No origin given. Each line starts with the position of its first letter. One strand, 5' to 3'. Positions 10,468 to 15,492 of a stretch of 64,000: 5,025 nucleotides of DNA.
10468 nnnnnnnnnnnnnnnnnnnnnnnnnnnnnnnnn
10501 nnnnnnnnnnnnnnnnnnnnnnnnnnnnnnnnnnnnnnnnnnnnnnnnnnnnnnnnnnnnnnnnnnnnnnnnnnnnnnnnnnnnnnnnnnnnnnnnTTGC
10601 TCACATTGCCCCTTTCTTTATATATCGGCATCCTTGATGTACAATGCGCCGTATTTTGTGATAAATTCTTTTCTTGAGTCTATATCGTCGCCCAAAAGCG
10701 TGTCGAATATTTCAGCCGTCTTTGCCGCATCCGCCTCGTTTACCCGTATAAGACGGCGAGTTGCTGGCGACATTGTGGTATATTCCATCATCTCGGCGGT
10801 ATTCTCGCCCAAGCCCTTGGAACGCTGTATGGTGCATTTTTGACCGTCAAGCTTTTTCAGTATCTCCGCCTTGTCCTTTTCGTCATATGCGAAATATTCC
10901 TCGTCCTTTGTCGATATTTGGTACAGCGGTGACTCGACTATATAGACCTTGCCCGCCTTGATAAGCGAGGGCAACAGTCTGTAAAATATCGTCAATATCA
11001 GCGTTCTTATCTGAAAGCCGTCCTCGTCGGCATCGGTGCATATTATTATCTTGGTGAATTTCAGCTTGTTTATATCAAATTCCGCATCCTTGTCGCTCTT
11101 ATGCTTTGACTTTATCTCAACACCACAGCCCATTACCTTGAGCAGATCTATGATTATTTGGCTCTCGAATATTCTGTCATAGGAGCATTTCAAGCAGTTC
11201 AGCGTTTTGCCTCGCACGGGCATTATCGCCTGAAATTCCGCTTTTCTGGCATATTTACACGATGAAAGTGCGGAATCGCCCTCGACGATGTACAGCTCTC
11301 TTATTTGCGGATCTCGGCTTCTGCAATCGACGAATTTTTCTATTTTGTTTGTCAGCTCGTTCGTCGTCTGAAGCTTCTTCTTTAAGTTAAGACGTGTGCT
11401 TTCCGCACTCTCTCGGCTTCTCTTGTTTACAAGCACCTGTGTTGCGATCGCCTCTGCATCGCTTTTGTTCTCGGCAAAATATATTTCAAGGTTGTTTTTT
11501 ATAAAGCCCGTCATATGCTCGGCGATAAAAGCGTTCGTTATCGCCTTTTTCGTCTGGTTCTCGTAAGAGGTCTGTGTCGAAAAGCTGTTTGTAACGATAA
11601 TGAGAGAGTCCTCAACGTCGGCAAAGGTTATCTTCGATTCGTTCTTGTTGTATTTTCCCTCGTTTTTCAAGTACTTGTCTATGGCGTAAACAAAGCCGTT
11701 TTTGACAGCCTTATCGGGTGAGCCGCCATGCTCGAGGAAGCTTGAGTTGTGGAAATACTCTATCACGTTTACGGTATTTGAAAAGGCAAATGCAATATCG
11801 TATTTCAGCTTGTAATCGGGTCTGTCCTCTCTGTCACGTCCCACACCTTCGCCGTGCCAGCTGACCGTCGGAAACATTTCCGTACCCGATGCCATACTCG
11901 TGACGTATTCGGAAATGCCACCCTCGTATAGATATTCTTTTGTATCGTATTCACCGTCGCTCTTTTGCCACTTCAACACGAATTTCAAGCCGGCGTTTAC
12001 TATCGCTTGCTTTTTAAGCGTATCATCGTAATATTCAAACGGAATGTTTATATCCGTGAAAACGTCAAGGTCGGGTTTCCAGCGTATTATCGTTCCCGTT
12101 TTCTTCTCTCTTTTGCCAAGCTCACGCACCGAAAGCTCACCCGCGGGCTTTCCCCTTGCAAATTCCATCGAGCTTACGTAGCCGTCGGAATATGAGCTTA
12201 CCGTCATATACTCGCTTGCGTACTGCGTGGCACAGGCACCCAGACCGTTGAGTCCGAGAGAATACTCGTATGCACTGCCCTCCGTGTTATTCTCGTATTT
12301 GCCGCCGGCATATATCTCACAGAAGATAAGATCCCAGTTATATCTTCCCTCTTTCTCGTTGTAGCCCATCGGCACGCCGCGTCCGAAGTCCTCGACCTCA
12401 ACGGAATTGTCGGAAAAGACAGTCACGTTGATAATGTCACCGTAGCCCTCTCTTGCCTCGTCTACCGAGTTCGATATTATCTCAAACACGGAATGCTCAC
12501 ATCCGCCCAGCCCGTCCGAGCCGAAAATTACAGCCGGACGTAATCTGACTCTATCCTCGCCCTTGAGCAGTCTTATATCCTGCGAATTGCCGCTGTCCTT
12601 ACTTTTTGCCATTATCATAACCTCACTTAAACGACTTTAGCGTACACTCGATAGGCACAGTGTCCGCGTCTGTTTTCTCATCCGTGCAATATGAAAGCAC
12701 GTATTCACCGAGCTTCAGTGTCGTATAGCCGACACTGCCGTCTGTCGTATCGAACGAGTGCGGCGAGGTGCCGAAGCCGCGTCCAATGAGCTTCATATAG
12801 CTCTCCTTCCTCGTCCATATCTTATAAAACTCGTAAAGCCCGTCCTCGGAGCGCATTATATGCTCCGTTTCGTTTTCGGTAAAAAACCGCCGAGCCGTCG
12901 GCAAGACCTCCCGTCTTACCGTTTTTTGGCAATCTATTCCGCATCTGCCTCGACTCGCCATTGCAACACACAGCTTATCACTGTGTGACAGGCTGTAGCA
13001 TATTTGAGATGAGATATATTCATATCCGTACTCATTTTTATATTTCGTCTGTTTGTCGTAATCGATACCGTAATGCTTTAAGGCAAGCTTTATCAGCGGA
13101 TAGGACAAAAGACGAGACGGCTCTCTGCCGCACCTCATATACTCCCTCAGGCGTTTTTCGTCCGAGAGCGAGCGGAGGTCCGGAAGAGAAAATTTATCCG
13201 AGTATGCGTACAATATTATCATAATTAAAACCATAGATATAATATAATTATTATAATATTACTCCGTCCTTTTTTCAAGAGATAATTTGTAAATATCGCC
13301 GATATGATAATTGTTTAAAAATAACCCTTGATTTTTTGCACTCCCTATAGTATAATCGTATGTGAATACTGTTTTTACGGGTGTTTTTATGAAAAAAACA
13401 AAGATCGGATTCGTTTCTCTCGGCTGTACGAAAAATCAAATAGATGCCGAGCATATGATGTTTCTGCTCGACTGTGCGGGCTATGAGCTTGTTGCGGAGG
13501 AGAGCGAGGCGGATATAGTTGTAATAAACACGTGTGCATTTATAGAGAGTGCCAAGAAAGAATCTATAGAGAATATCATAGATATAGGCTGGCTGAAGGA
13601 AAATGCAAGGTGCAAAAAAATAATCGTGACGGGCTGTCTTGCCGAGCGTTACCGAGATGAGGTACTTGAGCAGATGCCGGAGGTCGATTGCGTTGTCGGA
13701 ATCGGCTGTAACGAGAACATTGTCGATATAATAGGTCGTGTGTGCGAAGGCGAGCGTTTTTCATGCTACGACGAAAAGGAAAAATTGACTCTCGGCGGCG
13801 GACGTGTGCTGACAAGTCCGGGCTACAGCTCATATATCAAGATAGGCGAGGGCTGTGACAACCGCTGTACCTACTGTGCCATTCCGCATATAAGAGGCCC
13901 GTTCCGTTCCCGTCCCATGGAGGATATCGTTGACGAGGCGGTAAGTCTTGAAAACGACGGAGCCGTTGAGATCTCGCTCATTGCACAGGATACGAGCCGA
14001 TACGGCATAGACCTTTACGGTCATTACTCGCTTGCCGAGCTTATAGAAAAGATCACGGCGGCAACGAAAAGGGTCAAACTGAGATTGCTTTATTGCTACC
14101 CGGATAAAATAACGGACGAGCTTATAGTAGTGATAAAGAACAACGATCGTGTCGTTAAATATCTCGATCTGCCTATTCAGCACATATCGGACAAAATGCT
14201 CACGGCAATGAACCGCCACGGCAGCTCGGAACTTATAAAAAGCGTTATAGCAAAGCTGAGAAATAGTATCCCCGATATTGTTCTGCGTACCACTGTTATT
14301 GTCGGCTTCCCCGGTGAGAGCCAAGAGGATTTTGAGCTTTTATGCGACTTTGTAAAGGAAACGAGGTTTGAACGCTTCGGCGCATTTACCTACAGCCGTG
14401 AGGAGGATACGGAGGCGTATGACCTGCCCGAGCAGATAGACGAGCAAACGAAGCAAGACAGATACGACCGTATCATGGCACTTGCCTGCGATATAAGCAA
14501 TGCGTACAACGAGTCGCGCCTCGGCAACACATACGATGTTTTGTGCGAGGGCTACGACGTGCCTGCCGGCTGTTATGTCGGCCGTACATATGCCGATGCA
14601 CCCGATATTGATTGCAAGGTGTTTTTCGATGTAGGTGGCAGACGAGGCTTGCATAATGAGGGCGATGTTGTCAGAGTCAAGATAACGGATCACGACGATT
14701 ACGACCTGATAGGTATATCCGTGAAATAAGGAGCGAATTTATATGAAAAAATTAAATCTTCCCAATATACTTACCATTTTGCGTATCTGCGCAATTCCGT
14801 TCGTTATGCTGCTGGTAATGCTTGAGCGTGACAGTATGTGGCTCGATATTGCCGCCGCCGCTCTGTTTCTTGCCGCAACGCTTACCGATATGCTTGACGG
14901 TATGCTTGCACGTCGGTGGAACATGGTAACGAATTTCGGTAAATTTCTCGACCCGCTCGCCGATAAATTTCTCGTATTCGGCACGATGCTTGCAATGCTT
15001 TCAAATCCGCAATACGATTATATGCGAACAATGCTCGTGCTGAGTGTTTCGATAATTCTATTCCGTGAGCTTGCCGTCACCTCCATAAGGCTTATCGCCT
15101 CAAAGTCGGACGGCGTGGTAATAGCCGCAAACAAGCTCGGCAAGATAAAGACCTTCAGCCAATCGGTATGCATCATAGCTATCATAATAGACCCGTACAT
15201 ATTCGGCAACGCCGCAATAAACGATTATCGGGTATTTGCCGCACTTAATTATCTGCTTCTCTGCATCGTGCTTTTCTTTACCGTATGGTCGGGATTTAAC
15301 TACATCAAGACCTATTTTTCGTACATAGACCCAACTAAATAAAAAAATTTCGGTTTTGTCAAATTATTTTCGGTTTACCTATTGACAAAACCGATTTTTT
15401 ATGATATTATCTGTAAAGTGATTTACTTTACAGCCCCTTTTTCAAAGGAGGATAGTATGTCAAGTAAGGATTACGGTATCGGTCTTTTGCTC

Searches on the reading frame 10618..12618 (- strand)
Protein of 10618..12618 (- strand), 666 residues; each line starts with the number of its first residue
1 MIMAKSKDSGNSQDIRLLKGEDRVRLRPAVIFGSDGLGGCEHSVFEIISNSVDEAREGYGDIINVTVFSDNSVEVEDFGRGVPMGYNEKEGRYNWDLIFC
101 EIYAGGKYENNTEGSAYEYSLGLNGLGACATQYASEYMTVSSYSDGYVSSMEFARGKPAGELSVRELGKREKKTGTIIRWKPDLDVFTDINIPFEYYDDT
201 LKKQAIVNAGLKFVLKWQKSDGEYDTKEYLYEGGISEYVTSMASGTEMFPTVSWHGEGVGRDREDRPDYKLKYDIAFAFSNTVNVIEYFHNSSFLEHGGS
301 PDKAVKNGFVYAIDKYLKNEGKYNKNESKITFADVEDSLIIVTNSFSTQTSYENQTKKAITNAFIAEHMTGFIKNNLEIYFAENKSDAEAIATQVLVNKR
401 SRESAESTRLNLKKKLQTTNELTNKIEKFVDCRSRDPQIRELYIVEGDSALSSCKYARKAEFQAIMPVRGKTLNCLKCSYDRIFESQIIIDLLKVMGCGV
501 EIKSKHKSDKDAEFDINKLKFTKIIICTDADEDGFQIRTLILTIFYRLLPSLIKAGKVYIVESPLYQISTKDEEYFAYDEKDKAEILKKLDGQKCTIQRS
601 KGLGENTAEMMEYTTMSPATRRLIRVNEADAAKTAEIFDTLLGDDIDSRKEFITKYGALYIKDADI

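Call 85: search_protein_families(library=pfam, proteins=[window:10618-12618:-], max_evalue=0.000001)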
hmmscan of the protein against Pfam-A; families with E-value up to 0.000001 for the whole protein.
window:10618-12618:- (666 aa): 3 families
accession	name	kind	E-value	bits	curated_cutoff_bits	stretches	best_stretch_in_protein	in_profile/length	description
PF00204.31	DNA_gyraseB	-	3.8e-29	101.8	27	1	234-409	1-171/173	DNA gyrase B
PF00986.26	DNA_gyraseB_C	-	6.1e-21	74.8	29.8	1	593-653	2-62/63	DNA gyrase B subunit, carboxyl terminus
PF01751.28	Toprim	-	1.2e-15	57.9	23.1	1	441-562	1-95/96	Toprim domain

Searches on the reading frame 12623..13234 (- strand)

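Call 85: search_protein_families(library=pfam, proteins=[window:12623-13234:-], max_evalue=0.000001)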
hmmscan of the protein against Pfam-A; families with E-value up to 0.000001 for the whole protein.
window:12623-13234:- (203 aa): 1 family
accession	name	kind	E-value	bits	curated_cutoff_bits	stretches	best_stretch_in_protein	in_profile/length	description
PF01648.25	ACPS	-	6.7e-13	49.1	25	1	98-174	2-87/111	4'-phosphopantetheinyl transferase superfamily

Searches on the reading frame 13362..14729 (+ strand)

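Call 85: search_protein_families(library=pfam, proteins=[window:13362-14729:+], max_evalue=0.000001)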
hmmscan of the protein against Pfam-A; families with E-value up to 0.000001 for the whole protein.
window:13362-14729:+ (455 aa): 3 families
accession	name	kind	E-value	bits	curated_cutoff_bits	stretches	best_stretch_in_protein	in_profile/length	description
PF00919.26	UPF0004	-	1.2e-27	96.2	27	1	14-113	1-98/98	Uncharacterized protein family UPF0004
PF04055.27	Radical_SAM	-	6.2e-23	82.2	29.5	1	159-331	1-166/166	Radical SAM superfamily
PF18693.7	TRAM_2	-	2.8e-18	66.3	27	1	388-453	2-62/63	TRAM domain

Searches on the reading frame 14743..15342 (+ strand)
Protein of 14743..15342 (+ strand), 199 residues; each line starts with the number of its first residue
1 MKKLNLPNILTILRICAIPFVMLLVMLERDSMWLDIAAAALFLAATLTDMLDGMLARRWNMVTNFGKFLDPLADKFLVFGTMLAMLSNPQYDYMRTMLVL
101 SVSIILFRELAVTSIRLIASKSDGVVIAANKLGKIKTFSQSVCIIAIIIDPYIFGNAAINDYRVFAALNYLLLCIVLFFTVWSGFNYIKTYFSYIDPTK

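Call 86: search_protein_families(library=pfam, proteins=[window:14743-15342:+], max_evalue=0.000001)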
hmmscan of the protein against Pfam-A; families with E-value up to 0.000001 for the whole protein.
window:14743-15342:+ (199 aa): 1 family
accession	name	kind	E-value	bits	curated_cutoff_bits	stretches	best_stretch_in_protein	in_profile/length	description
PF01066.26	CDP-OH_P_transf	-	2e-37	129.4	22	1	4-182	1-152/152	CDP-alcohol phosphatidyltransferase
